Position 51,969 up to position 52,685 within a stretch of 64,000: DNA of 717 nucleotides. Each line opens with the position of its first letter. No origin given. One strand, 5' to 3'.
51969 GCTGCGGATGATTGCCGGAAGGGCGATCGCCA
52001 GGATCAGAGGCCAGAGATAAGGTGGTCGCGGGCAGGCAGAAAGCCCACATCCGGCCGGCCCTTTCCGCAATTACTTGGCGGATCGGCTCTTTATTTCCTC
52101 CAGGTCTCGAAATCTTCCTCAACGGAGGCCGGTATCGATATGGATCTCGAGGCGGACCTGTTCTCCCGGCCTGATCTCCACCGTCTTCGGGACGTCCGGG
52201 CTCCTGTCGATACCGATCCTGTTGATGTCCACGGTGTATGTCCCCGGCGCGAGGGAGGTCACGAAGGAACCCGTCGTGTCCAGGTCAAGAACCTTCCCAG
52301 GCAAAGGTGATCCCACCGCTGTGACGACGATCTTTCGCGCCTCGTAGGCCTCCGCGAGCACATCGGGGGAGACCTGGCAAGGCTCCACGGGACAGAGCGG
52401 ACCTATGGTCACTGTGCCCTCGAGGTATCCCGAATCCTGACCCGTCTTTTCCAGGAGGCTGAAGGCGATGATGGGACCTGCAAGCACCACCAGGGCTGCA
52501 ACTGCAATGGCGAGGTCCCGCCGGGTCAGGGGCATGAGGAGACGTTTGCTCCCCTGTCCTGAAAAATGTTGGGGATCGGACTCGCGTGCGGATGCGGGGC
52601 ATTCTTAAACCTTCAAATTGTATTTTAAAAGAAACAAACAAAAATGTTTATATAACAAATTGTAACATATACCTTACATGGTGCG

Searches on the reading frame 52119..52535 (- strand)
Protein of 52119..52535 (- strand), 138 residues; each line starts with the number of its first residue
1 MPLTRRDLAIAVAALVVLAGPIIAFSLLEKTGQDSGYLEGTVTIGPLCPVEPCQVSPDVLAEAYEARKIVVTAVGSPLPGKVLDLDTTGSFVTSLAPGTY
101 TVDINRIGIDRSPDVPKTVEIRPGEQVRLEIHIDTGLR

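Call 9: search_protein_families(library=pfam, proteins=[window:52119-52535:-], max_evalue=0.01)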
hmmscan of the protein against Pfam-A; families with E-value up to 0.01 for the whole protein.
window:52119-52535:- (138 aa): 1 family
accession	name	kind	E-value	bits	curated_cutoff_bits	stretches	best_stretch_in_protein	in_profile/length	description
PF13620.12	CarboxypepD_reg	-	0.0015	19.3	32.3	1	86-132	35-80/82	Carboxypeptidase regulatory-like domain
